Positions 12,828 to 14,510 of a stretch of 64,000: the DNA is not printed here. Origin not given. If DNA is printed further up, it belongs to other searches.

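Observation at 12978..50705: Five divergent paralogs of a ~450 aa TagF-like GT-B family scattered through one locus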

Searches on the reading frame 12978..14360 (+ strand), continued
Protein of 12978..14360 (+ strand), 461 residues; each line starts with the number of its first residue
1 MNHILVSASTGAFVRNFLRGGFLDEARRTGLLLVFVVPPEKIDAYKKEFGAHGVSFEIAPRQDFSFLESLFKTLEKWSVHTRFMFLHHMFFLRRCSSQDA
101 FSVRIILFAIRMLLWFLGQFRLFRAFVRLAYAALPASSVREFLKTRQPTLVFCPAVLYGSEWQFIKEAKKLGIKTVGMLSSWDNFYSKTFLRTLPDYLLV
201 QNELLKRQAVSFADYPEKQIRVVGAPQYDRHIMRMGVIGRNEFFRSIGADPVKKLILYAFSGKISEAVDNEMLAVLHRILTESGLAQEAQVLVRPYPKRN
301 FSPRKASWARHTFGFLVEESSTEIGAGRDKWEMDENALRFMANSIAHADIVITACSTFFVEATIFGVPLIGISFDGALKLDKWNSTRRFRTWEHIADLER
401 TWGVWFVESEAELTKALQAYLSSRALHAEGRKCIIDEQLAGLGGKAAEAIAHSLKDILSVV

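Call 30: fold_search(model_id=the predicted structure, library=pdb)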
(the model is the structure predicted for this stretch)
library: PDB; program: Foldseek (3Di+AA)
matches with E <= 10: 1495; with E <= 0.001: 329
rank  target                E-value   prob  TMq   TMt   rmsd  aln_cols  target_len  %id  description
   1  3c4q_B                2.1e-11  1.00  0.49  0.55  10.2       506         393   12  Structure of the retaining glycosyltransferase MshA : The first step in mycothiol biosynthesis. Organism : Corynebacte (released 2008-04-01)
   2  7mi0                  7.2e-11  1.00  0.51  0.60   8.3       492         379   10  Crystal Structure of Glycosyltransferase from Rickettsia africae ESF-5 (released 2021-04-28)
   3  5xvs_A                1.2e-10  1.00  0.52  0.64   8.9       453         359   13  Crystal structure of UDP-GlcNAc 2-epimerase NeuC complexed with UDP (released 2018-04-11)
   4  5xvs_B                1.4e-10  1.00  0.47  0.56   9.2       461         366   13  Crystal structure of UDP-GlcNAc 2-epimerase NeuC complexed with UDP (released 2018-04-11)
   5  3c48_A                1.7e-10  1.00  0.32  0.36  16.4       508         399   11  Structure of the retaining glycosyltransferase MshA: The first step in mycothiol biosynthesis. Organism: Corynebacteri (released 2008-03-25)
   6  3ia7_A                3.0e-10  1.00  0.50  0.56   7.6       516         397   13  Crystal Structure of CalG4, the Calicheamicin Glycosyltransferase (released 2010-06-02)
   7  3c48_B                3.0e-10  1.00  0.31  0.34  16.5       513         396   10  Structure of the retaining glycosyltransferase MshA: The first step in mycothiol biosynthesis. Organism: Corynebacteri (released 2008-03-25)
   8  4wyi                  3.4e-10  1.00  0.45  0.59   6.1       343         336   15  The crystal structure of Arabidopsis thaliana galactolipid synthase, MGD1 (apo-form) (released 2016-02-17)
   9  3c4q_A                3.9e-10  1.00  0.51  0.58   9.8       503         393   11  Structure of the retaining glycosyltransferase MshA : The first step in mycothiol biosynthesis. Organism : Corynebacte (released 2008-04-01)
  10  1f6d_B                4.9e-10  1.00  0.53  0.64   7.1       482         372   13  THE STRUCTURE OF UDP-N-ACETYLGLUCOSAMINE 2-EPIMERASE FROM E. COLI. (released 2000-12-13)
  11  1f6d_C                5.4e-10  1.00  0.53  0.65   7.5       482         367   13  THE STRUCTURE OF UDP-N-ACETYLGLUCOSAMINE 2-EPIMERASE FROM E. COLI. (released 2000-12-13)
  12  1v4v_B                6.0e-10  1.00  0.56  0.67   7.6       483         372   11  Crystal Structure Of UDP-N-Acetylglucosamine 2-Epimerase From Thermus Thermophilus HB8 (released 2003-12-02)
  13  3dzc_A                6.3e-10  1.00  0.55  0.67   9.5       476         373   13  2.35 Angstrom resolution structure of WecB (VC0917), a UDP-N-acetylglucosamine 2-epimerase from Vibrio cholerae. (released 2008-08-12)
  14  5zlr_A                6.3e-10  1.00  0.52  0.63   8.9       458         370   13  Structure of NeuC (released 2018-05-16)
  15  5lqd_D                7.4e-10  1.00  0.47  0.48   9.1       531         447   14  Trehalose-6-phosphate synthase, GDP-glucose-dependent OtsA (released 2016-12-07)
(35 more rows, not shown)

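Call 45: find_encoding_contigs(protein=P0022, flank=10000, max_places=2)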
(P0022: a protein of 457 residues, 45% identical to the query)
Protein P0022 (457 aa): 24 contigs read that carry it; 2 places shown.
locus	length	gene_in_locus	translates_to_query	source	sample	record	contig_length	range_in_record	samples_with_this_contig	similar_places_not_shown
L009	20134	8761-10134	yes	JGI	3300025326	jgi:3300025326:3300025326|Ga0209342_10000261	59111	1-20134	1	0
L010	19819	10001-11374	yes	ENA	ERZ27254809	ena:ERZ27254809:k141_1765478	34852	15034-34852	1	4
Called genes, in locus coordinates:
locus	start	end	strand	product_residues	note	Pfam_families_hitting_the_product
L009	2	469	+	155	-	?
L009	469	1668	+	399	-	PF13439:Glyco_transf_4 (weak), PF00534:Glycos_transf_1, PF13692:Glyco_trans_1_4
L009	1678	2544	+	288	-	PF01209:Ubie_methyltran (weak), PF08241:Methyltransf_11, PF08242:Methyltransf_12 (weak), PF13649:Methyltransf_25, PF13847:Methyltransf_31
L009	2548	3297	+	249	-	PF13489:Methyltransf_23, PF07021:MetW (weak), PF13847:Methyltransf_31, PF08241:Methyltransf_11, PF08242:Methyltransf_12, PF13649:Methyltransf_25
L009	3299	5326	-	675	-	-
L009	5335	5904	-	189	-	PF08241:Methyltransf_11 (weak), PF13489:Methyltransf_23 (weak)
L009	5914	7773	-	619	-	PF13522:GATase_6, PF13537:GATase_7, PF00733:Asn_synthase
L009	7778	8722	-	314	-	PF00535:Glycos_transf_2, PF10111:Glyco_tranf_2_2 (weak)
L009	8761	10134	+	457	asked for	PF04464:Glyphos_transf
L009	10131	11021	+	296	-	PF02475:TRM5-TYW2_MTfase, PF05050:Methyltransf_21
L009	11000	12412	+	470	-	PF04464:Glyphos_transf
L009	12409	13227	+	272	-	PF08241:Methyltransf_11, PF13649:Methyltransf_25 (faint), PF13847:Methyltransf_31 (faint)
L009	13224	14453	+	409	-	PF13439:Glyco_transf_4 (weak), PF20706:GT4-conflict (weak), PF00534:Glycos_transf_1, PF13692:Glyco_trans_1_4, PF13524:Glyco_trans_1_2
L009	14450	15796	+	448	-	PF04464:Glyphos_transf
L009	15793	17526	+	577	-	PF00664:ABC_membrane, PF00005:ABC_tran, PF02463:SMC_N (weak)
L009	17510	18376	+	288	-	PF05148:Methyltransf_8, PF13489:Methyltransf_23 (weak), PF13847:Methyltransf_31 (faint), PF08241:Methyltransf_11, PF08242:Methyltransf_12, PF13649:Methyltransf_25 (weak)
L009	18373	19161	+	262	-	PF05175:MTS, PF05219:DREV, PF13489:Methyltransf_23, PF06325:PrmA, PF08003:Methyltransf_9, PF13847:Methyltransf_31, PF08241:Methyltransf_11, PF08242:Methyltransf_12, +3 more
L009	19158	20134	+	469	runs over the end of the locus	PF04464:Glyphos_transf (weak)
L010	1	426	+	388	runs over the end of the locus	PF01075:Glyco_transf_9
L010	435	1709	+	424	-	PF08421:Methyltransf_13, PF13489:Methyltransf_23, PF08484:Methyltransf_14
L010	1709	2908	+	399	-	PF13439:Glyco_transf_4 (weak), PF00534:Glycos_transf_1, PF13692:Glyco_trans_1_4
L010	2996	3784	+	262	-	PF01209:Ubie_methyltran (weak), PF08241:Methyltransf_11, PF08242:Methyltransf_12 (weak), PF13649:Methyltransf_25, PF13847:Methyltransf_31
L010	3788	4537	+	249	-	PF13489:Methyltransf_23, PF07021:MetW (weak), PF13847:Methyltransf_31, PF08241:Methyltransf_11, PF08242:Methyltransf_12, PF13649:Methyltransf_25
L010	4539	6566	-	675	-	-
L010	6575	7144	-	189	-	PF08241:Methyltransf_11 (weak), PF13489:Methyltransf_23 (weak)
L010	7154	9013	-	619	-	PF13522:GATase_6, PF13537:GATase_7, PF00733:Asn_synthase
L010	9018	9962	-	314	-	PF00535:Glycos_transf_2, PF10111:Glyco_tranf_2_2 (weak)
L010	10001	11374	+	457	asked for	PF04464:Glyphos_transf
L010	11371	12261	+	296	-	PF02475:TRM5-TYW2_MTfase, PF05050:Methyltransf_21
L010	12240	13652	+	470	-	PF04464:Glyphos_transf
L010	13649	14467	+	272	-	PF08241:Methyltransf_11, PF13649:Methyltransf_25 (faint), PF13847:Methyltransf_31 (faint)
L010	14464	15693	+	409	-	PF13439:Glyco_transf_4 (weak), PF20706:GT4-conflict (weak), PF00534:Glycos_transf_1, PF13692:Glyco_trans_1_4, PF13524:Glyco_trans_1_2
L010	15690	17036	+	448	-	PF04464:Glyphos_transf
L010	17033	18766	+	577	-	PF00664:ABC_membrane, PF00005:ABC_tran, PF02463:SMC_N (weak)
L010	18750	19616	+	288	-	PF05148:Methyltransf_8, PF13489:Methyltransf_23 (weak), PF13847:Methyltransf_31 (faint), PF08241:Methyltransf_11, PF08242:Methyltransf_12, PF13649:Methyltransf_25 (weak)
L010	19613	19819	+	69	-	?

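Call 46: find_encoding_contigs(protein=P0019, flank=10000, max_places=1)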
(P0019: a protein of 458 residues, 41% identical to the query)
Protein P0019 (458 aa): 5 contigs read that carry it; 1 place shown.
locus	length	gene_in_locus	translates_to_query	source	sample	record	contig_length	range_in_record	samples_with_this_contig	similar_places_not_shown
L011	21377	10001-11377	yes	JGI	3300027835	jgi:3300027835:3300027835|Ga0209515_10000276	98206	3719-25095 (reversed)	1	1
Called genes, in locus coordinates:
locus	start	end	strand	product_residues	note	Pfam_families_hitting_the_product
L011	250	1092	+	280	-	-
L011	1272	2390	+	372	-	PF13439:Glyco_transf_4 (weak), PF20706:GT4-conflict, PF00534:Glycos_transf_1, PF13692:Glyco_trans_1_4, PF13524:Glyco_trans_1_2 (weak)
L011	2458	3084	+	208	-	PF13489:Methyltransf_23 (weak), PF08241:Methyltransf_11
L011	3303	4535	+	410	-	PF01075:Glyco_transf_9 (weak)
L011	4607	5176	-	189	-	PF08241:Methyltransf_11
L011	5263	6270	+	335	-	PF04321:RmlD_sub_bind, PF05368:NmrA (weak), PF01370:Epimerase, PF16363:GDP_Man_Dehyd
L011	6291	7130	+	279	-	PF04321:RmlD_sub_bind, PF01370:Epimerase, PF16363:GDP_Man_Dehyd (weak)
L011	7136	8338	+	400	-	PF13439:Glyco_transf_4 (weak), PF00534:Glycos_transf_1, PF13692:Glyco_trans_1_4, PF20706:GT4-conflict, PF13524:Glyco_trans_1_2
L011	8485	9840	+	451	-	PF04464:Glyphos_transf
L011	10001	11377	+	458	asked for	PF04464:Glyphos_transf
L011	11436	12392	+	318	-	PF01209:Ubie_methyltran, PF03848:TehB (faint), PF13489:Methyltransf_23, PF13847:Methyltransf_31, PF08241:Methyltransf_11, PF08242:Methyltransf_12 (weak), PF13649:Methyltransf_25 (weak)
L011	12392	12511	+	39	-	-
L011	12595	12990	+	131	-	-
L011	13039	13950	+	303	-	PF02348:CTP_transf_3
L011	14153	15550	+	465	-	PF04464:Glyphos_transf (faint)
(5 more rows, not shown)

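Call 47: find_encoding_contigs(protein=P0023, flank=10000, max_places=1)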
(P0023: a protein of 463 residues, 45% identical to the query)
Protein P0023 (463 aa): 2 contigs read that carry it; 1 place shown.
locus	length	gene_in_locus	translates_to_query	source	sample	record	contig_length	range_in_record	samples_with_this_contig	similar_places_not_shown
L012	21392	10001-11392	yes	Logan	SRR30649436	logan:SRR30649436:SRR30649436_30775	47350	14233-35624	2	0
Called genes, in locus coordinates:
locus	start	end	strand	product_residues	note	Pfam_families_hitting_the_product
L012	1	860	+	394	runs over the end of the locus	PF13439:Glyco_transf_4, PF13579:Glyco_trans_4_4, PF20706:GT4-conflict, PF00534:Glycos_transf_1, PF13692:Glyco_trans_1_4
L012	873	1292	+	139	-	PF04138:GtrA_DPMS_TM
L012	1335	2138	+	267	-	PF02475:TRM5-TYW2_MTfase (weak), PF05050:Methyltransf_21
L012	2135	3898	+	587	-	-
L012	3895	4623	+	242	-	PF00535:Glycos_transf_2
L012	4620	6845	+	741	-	PF13439:Glyco_transf_4 (faint), PF00534:Glycos_transf_1, PF13692:Glyco_trans_1_4, PF13524:Glyco_trans_1_2 (weak), PF00534:Glycos_transf_1, PF13692:Glyco_trans_1_4, PF13524:Glyco_trans_1_2 (weak)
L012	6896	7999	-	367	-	PF00534:Glycos_transf_1, PF13524:Glyco_trans_1_2, PF13692:Glyco_trans_1_4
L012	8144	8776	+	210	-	PF01209:Ubie_methyltran (faint), PF13489:Methyltransf_23, PF08241:Methyltransf_11, PF13649:Methyltransf_25, PF08242:Methyltransf_12 (weak), PF13847:Methyltransf_31 (weak)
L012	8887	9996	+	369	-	PF01075:Glyco_transf_9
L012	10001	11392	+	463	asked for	PF04464:Glyphos_transf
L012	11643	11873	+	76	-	PF02201:SWIB, PF26291:SWIB_eIF2D (weak)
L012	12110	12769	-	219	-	PF01596:Methyltransf_3 (weak)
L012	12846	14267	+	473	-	PF04464:Glyphos_transf (faint)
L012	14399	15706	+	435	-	PF04464:Glyphos_transf (faint)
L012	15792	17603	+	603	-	PF02543:Carbam_trans_N, PF16861:Carbam_trans_C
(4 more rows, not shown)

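Call 52: find_related_loci(query=A4, collection=genome_contigs, flank=10000)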
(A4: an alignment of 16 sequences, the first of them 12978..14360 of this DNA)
Query A4 (461 aa) in genome_contigs; peptide patterns used: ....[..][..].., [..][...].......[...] (x = any residue, [..] = any of these).
66 stretches matched a pattern; 32 encode a relative of the query (tblastn E <= 1e-3); 32 distinct loci.
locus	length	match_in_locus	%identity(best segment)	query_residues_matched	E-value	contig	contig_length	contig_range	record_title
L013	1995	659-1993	71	1-445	0e+0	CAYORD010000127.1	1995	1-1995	MAG TPA_asm: uncultured Candidatus Saccharibacteria bacterium isolate SRP269290_co4_246 genome assembly, contig: NODE_89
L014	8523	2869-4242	58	1-459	9e-170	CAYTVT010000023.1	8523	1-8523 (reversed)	MAG TPA_asm: uncultured Candidatus Saccharibacteria bacterium isolate ERP013524_co1_14 genome assembly, contig: NODE_191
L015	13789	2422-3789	49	1-457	4e-145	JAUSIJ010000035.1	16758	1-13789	MAG: bacterium isolate E14_metabat.bin.237 E14_k141_567322, whole genome shotgun sequence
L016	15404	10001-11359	45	1-454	2e-128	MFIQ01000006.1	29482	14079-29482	MAG: Candidatus Giovannonibacteria bacterium RIFCSPLOWO2_12_FULL_44_15 rifcsplowo2_12_scaffold_1498, whole genome shotgu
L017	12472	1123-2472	45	4-454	3e-115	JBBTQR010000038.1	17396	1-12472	MAG: Patescibacteria group bacterium isolate H41-bin256_1 H41_bin256_1_000000000038, whole genome shotgun sequence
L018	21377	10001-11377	39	1-458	6e-111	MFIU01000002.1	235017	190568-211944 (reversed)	MAG: Candidatus Giovannonibacteria bacterium RIFOXYD1_FULL_48_21 rifoxyd1_full_scaffold_28, whole genome shotgun sequenc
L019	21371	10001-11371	40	1-459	1e-109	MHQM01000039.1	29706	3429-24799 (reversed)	MAG: Candidatus Sungbacteria bacterium RIFCSPHIGHO2_02_FULL_52_23 rifcsphigho2_02_scaffold_5225, whole genome shotgun se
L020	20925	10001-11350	42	4-454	9e-108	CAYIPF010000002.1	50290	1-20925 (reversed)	MAG TPA_asm: uncultured Candidatus Saccharibacteria bacterium isolate ERP119705_co25_9 genome assembly, contig: NODE_213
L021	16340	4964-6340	40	1-458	3e-107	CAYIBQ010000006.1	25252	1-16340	MAG TPA_asm: uncultured Candidatus Saccharibacteria bacterium isolate ERP119705_co1_646 genome assembly, contig: NODE_19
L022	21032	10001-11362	39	1-454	2e-106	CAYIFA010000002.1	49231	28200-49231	MAG TPA_asm: uncultured Candidatus Saccharibacteria bacterium isolate ERP119705_co1_703 genome assembly, contig: NODE_53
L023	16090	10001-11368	39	4-459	2e-106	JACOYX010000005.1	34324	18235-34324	MAG: Candidatus Sungiibacteriota bacterium isolate NC_groundwater_190_Ag_S-0.1um_45_12 S4_GD2017_2_S1_scaffold_1706, who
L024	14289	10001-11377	40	1-459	4e-106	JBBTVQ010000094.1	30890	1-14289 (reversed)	MAG: Patescibacteria group bacterium isolate H51-bin042_1 H51_bin042_1_000000000094, whole genome shotgun sequence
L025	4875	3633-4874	40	1-417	4e-103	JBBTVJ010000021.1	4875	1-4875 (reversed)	MAG: Patescibacteria group bacterium isolate H51-bin155_1 H51_bin155_1_000000000021, whole genome shotgun sequence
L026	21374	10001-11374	38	1-458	3e-102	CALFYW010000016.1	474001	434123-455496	MAG TPA_asm: uncultured bacterium isolate SRR7515931_bin.90_CONCOCT_v1.1_MAG genome assembly, contig: ERZ869938.8, whole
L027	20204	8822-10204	39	1-460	4e-101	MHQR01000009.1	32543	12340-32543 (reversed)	MAG: Candidatus Sungbacteria bacterium RIFCSPLOWO2_01_FULL_54_21 rifcsplowo2_01_scaffold_1845, whole genome shotgun sequ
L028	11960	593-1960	37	1-458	9e-100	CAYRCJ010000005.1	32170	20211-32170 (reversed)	MAG TPA_asm: uncultured Candidatus Saccharibacteria bacterium isolate SRP193066_co2_427 genome assembly, contig: NODE_71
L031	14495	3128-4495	45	1-455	1e-130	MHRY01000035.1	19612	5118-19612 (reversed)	MAG: Candidatus Taylorbacteria bacterium RIFCSPLOWO2_01_FULL_45_34b rifcsplowo2_01_scaffold_5203, whole genome shotgun s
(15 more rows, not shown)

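Call 71: search_protein_representatives(alignment_id=A2)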
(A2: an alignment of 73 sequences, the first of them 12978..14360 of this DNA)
Query: 73 sequences, 461 profile positions. Proteins with E-value up to 0.001 (for the whole library): 11380; up to 1e-10: 5945; up to 1e-30: 2726. The best 150 are listed.
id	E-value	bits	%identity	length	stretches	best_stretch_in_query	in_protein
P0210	2.1e-205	699.1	-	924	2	2-460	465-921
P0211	1.1e-199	680.2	-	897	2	2-459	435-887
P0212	7.6e-195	664.3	-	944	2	1-459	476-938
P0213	3.2e-191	652.3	-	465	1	1-459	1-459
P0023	8.0e-186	634.5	-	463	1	2-458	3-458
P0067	1.1e-182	624.2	-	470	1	1-460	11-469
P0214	7.1e-179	611.6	-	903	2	1-458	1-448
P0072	2.7e-177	606.4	-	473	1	2-459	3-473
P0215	7.6e-174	595.0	-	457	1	7-459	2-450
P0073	1.1e-171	587.9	-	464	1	2-460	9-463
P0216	3.0e-165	566.7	-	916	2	2-459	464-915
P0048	1.7e-164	564.2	-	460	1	1-458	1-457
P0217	1.6e-163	561.0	-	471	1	1-460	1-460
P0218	2.2e-159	547.3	-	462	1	1-457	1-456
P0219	5.0e-148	509.9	-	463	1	1-459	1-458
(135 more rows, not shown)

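Call 77: search_protein_families(library=ncbifam, proteins=[window:12978-14360:+], max_evalue=0.01)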
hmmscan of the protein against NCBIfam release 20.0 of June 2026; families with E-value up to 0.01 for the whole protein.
window:12978-14360:+ (461 aa): 1 family
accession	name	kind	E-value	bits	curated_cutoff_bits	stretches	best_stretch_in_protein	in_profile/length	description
NF046086.1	BFO_1060_trans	domain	2.8e-08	33.3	200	1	142-259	42-168/365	BFO_1060 family glycosyltransferase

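Call 89: search_protein_families(library=ncbifam, proteins=[P0083, P0210, P0022], max_evalue=0.01)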
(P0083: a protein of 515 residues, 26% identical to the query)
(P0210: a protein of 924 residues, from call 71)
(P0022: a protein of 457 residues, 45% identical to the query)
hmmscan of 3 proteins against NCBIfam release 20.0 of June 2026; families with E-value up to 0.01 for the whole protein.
P0083 (515 aa): 1 family
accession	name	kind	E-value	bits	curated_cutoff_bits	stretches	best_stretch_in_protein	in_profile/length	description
NF046086.1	BFO_1060_trans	domain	3.9e-06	26.2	200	1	194-260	105-170/365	BFO_1060 family glycosyltransferase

P0210 (924 aa): 2 families
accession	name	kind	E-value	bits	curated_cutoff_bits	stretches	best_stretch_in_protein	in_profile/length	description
NF046086.1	BFO_1060_trans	domain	2.2e-16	60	200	2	682-885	123-324/365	BFO_1060 family glycosyltransferase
NF041711.1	TagprimaseTarB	equivalog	6.8e-06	25.6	500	0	338-382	257-301/362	teichoic acid glycerol-phosphate primase TarB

P0022 (457 aa): 3 families
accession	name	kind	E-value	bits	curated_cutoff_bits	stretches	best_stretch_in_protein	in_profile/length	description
NF046086.1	BFO_1060_trans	domain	2.6e-16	59.7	200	2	132-261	32-171/365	BFO_1060 family glycosyltransferase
NF041713.1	Tar_polymTarL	equivalog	1.4e-05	24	1000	1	346-454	465-560/562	teichoic acid ribitol-phosphate polymerase TarL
NF041712.1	techglyph_taseTarF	equivalog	0.0022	17.1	550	0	347-455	288-388/388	teichoic acid glycerol-phosphate transferase TarF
